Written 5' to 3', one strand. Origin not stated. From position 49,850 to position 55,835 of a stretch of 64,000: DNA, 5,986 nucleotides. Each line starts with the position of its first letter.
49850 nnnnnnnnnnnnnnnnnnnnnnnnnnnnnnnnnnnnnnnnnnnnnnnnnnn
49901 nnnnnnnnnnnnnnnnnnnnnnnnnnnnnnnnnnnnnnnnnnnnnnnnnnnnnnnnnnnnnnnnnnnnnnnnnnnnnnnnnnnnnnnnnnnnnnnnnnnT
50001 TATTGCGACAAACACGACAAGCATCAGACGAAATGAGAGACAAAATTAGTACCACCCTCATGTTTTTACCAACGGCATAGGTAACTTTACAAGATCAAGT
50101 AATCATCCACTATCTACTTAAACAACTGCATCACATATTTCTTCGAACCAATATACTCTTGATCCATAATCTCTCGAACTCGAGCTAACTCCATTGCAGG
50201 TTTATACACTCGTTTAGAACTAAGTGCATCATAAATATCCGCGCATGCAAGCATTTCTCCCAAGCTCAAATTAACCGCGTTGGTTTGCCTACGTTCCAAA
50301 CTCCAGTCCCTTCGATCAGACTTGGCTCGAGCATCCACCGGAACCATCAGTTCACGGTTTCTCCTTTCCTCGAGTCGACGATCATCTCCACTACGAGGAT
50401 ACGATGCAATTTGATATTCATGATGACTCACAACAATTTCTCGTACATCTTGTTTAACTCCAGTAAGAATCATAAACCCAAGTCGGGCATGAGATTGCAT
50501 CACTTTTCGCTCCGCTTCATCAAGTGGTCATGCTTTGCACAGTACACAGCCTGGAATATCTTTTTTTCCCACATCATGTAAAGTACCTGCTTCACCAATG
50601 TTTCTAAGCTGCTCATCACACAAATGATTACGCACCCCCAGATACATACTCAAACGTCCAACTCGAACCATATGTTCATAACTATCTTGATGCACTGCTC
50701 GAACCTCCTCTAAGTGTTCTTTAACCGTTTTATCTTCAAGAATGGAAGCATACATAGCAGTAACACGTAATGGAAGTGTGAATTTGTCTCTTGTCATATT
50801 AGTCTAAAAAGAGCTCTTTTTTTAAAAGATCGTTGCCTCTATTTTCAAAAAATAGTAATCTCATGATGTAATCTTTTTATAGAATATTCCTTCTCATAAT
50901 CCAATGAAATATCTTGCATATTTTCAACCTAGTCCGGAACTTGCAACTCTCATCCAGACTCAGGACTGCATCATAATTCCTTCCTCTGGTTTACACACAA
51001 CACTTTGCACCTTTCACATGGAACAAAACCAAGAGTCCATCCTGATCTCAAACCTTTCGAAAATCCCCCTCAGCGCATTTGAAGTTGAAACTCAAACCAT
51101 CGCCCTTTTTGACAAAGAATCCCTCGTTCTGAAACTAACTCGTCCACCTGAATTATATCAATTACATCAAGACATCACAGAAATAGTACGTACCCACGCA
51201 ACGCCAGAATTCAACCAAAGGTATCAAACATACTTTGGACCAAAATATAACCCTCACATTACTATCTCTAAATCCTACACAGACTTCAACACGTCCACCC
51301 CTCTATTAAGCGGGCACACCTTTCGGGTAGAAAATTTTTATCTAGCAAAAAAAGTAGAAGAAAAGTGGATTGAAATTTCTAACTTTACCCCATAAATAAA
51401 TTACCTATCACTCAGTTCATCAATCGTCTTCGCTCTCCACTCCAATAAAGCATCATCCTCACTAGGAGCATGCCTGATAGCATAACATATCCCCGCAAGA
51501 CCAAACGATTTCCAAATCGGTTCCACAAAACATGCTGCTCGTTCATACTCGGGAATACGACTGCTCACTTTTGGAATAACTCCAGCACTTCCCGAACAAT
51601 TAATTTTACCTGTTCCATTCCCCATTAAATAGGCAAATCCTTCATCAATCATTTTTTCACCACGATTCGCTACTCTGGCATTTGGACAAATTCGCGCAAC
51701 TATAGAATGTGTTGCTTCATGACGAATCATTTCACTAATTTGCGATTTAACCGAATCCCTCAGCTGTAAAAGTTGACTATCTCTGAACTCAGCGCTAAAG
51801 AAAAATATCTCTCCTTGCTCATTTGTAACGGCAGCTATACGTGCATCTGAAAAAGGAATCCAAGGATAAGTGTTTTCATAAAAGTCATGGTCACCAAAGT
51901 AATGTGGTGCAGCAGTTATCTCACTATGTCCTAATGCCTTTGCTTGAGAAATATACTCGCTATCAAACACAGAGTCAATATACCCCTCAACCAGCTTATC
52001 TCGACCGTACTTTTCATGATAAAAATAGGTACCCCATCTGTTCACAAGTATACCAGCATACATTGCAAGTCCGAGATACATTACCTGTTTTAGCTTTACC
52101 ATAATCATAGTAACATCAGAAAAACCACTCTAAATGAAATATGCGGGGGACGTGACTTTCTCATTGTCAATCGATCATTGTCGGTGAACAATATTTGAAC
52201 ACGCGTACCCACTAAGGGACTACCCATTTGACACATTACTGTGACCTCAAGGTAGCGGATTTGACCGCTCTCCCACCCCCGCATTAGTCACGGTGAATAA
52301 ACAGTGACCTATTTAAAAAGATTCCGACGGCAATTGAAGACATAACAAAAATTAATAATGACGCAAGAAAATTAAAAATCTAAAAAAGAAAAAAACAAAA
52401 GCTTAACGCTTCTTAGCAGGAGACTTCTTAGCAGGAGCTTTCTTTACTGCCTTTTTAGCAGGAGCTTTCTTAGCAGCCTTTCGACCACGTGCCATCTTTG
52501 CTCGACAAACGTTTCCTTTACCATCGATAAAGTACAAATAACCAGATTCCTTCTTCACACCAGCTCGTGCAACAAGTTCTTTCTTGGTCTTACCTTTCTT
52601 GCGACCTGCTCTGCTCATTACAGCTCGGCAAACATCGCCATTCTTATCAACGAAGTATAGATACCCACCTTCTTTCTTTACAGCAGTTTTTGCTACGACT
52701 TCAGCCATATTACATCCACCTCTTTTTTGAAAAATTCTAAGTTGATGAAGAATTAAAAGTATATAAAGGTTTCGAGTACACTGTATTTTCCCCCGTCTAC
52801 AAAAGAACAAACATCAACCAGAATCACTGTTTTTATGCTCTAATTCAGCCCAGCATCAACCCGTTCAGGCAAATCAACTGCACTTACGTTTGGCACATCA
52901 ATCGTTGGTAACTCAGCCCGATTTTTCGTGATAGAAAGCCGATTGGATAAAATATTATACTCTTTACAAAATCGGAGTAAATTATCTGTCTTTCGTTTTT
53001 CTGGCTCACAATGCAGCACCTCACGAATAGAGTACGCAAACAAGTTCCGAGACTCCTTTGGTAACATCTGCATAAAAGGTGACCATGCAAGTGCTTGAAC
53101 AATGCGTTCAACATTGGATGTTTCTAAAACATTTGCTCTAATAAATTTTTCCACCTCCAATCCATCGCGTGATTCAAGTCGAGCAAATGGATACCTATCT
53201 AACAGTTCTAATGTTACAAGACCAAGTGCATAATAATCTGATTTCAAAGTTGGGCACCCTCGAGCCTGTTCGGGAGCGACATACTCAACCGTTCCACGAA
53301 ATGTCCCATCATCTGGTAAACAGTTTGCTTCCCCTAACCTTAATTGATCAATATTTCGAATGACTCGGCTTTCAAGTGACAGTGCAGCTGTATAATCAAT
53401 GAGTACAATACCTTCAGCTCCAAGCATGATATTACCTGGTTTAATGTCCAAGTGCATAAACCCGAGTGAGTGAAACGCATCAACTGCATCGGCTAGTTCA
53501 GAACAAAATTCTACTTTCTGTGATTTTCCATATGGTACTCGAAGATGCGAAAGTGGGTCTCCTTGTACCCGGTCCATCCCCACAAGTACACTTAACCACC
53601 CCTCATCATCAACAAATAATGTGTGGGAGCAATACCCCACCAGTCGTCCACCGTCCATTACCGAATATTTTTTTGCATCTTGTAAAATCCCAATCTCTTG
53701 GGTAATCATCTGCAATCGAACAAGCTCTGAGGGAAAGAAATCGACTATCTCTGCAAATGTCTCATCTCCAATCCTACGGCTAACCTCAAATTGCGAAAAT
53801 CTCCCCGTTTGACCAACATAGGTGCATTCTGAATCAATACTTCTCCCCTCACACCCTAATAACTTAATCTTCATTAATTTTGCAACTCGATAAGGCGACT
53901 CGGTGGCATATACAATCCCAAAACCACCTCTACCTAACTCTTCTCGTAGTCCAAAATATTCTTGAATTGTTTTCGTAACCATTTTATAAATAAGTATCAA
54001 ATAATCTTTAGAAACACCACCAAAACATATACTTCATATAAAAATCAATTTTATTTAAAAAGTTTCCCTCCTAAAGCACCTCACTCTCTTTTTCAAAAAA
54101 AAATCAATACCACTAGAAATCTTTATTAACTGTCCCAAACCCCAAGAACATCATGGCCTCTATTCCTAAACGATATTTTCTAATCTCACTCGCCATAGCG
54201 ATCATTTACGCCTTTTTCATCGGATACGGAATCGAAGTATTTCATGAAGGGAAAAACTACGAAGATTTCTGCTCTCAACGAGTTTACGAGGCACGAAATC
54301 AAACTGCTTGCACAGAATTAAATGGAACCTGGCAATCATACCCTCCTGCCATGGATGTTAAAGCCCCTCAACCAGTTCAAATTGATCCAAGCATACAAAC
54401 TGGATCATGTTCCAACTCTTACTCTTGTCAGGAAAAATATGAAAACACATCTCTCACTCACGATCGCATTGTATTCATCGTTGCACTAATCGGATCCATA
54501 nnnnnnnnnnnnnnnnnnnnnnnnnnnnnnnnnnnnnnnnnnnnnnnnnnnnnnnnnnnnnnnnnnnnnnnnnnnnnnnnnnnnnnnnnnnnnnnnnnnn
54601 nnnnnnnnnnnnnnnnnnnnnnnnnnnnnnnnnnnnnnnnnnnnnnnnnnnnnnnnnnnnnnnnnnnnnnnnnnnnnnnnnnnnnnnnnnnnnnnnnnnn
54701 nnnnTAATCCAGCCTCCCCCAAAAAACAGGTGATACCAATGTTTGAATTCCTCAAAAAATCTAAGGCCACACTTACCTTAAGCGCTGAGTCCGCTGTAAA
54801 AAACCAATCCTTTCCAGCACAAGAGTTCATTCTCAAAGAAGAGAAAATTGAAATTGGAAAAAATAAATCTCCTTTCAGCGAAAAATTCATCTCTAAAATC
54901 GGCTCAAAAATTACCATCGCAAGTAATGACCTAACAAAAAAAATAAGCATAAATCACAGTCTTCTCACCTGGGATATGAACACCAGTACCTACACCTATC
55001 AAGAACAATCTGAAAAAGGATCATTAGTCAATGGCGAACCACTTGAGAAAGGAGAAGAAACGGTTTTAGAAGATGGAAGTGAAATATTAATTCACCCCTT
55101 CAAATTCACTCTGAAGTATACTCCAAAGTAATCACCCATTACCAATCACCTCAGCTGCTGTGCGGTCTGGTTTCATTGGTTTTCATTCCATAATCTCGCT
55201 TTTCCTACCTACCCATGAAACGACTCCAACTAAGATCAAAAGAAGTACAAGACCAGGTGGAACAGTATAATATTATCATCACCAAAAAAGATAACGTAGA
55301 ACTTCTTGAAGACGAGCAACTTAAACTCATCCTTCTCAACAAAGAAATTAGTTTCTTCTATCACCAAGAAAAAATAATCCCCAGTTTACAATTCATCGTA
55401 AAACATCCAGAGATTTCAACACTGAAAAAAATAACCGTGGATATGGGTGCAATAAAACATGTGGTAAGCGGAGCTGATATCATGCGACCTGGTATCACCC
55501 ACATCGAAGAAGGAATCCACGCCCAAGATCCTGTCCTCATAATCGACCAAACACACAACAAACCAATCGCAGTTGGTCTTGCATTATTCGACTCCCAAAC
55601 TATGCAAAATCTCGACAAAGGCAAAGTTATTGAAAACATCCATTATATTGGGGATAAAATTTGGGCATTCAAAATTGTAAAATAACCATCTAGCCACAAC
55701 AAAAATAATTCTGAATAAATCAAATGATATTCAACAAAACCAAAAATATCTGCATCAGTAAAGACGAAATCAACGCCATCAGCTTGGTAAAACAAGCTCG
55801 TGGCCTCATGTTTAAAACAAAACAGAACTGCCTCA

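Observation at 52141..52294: Unassigned GC-rich RNA-like element closed by a perfect 9-bp terminal helix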

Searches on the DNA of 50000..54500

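Call 42: search_with_rna_model(model_id=R1, source=window, start=50000, end=54500, filters=off, max_evalue=10, show_alignments=2)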
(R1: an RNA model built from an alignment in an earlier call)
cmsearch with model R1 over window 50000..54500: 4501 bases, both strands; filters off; matches with E-value up to 10: 7.
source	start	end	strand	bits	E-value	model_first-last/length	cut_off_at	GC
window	52181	52282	-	54.4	6.5e-12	1-84/84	no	0.52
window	53092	53168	-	16.2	0.0074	1-84/84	no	0.36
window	51549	51596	+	6.6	1.4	1-84/84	no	0.48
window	53622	53640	-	6.1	1.9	1-84/84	no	0.58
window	53553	53584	+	4.1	5.7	1-84/84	no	0.62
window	50393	50445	+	3.3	8.8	1-84/84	no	0.36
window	52255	52283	+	3.1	9.6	1-84/84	no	0.69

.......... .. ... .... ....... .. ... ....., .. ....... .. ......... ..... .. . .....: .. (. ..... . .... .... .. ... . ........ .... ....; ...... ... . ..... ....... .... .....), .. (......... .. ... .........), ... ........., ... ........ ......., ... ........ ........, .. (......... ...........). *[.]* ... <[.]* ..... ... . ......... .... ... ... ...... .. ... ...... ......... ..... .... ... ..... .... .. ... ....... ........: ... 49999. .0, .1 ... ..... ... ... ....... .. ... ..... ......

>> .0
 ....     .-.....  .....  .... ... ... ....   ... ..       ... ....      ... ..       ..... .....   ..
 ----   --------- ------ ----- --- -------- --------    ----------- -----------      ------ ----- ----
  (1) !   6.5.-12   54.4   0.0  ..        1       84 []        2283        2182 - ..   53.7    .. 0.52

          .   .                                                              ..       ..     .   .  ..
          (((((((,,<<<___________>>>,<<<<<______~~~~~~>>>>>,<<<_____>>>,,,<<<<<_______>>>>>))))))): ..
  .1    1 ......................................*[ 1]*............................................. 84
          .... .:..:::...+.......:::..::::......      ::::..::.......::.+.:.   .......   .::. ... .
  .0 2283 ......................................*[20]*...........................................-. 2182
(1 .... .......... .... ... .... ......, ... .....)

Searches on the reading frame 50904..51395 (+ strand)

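Call 12: search_protein_families(library=pfam, proteins=[window:50904-51395:+], max_evalue=0.01)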
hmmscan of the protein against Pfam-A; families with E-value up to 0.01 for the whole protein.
window:50904-51395:+ (163 aa): 1 family
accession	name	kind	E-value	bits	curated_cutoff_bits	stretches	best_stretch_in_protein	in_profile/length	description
PF13563.12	2_5_RNA_ligase2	-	5.7e-06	26.9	27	1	31-124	27-116/152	2'-5' RNA ligase superfamily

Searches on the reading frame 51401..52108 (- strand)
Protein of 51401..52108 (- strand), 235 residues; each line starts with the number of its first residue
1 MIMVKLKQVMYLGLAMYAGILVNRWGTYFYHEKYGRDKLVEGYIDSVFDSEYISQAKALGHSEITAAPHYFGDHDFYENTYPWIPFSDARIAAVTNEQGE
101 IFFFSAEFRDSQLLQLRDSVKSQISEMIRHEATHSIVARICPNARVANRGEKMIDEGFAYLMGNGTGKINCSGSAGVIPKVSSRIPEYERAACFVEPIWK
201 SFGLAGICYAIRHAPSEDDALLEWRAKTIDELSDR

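Call 11: find_encoding_contigs(protein=window:51401-52108:-, flank=3000, max_places=6)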
Protein window:51401-52108:- (235 aa): no gene with exactly this product is on record in the collection.

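Call 12: search_protein_families(library=pfam, proteins=[window:51401-52108:-], max_evalue=0.01)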
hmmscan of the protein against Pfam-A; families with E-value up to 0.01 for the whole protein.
window:51401-52108:- (235 aa): 0 families

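Call 14: find_homologous_proteins(query=window:51401-52108:-)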
Query window:51401-52108:- (235 aa): 1 proteins with E <= 0.001 among 178 candidates.
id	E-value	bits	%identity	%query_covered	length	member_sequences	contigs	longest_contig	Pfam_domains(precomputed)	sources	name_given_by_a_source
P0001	2.4e-151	520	100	96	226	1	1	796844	-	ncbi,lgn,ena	-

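Call 15: find_encoding_contigs(protein=P0001, flank=2000, max_places=4)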
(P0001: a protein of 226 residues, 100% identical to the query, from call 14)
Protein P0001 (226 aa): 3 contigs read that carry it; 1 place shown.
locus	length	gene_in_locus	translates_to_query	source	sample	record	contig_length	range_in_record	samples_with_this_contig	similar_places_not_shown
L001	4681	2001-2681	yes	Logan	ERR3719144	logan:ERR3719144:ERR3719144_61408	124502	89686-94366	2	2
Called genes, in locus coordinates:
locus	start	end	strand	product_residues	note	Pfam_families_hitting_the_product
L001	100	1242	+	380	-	PF00069:Pkinase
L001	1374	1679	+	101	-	-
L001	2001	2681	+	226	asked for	-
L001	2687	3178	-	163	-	PF13563:2_5_RNA_ligase2 (weak)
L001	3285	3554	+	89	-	-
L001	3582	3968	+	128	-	-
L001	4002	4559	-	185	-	-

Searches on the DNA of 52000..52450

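Call 5: search_rna_families(source=window, start=52000, end=52450, threshold=evalue, max_evalue=10, show_alignments=5)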
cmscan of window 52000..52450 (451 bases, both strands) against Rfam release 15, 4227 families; matches with E-value up to 10: 2.
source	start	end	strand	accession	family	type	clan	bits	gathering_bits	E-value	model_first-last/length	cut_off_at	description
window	52153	52183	-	RF01641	ceN53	Gene; snRNA; snoRNA; CD-box;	-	14.5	50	5.6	1-74/74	no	Caenorhabditis snoRNA ceN53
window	52104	52178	-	RF00714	MIR535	Gene; miRNA;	-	13.7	64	8.3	1-95/95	no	MIR535 microRNA precursor family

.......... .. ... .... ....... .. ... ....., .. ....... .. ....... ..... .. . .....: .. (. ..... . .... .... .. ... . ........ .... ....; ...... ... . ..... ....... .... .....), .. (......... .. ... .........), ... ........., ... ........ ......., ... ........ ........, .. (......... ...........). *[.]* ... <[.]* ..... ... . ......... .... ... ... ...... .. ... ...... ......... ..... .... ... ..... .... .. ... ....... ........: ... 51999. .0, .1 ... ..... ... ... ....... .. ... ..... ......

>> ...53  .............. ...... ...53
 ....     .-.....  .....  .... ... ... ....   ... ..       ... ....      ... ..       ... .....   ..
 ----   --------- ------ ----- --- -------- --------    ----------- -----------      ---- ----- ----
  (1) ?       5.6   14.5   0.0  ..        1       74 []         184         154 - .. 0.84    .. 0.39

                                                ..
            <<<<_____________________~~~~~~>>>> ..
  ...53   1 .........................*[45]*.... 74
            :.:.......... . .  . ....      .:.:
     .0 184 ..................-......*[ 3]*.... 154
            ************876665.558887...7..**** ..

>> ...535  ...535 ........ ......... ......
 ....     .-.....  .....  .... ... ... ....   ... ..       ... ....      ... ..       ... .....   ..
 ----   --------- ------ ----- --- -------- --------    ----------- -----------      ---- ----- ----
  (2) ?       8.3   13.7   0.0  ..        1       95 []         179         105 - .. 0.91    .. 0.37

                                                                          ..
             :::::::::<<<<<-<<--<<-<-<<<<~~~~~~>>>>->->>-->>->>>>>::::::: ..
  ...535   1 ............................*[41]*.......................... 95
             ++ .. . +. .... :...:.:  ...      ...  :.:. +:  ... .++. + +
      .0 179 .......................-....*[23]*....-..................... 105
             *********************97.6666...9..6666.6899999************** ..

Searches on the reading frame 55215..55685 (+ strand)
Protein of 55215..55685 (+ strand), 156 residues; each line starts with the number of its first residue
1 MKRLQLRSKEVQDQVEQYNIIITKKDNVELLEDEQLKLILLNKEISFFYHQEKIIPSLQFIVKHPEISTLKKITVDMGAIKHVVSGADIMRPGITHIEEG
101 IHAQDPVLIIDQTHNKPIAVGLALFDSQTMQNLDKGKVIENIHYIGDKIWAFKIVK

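Call 12: search_protein_families(library=pfam, proteins=[window:55215-55685:+], max_evalue=0.01)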
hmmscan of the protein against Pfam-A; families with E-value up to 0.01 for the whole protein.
window:55215-55685:+ (156 aa): 4 families
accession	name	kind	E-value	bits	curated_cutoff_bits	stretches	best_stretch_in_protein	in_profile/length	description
PF01472.26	PUA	-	1e-20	73.9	24.8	1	71-145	1-74/74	PUA domain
PF09183.16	DUF1947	-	2.9e-08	34.2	22.5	1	8-64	10-65/65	Domain of unknown function (DUF1947)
PF17832.7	Pre-PUA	-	0.0015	19.5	23.5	1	16-65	34-86/86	Pre-PUA-like domain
PF03657.19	UPF0113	-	0.0023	18.6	23.8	1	73-146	2-68/73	UPF0113 PUA domain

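Call 16: list_cluster_members(proteins=[P0001, window:55215-55685:+, window:48448-49359:+])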
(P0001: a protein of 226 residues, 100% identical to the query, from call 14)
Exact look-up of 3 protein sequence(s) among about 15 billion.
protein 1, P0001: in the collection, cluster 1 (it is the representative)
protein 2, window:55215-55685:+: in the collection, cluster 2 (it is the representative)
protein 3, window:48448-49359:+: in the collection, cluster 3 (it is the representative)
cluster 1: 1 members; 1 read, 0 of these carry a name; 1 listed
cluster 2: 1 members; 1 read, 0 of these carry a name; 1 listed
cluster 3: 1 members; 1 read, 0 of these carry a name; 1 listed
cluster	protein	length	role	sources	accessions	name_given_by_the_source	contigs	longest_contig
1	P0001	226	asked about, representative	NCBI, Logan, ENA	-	-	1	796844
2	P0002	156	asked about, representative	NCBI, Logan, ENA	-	-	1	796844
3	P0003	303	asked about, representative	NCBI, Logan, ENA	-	-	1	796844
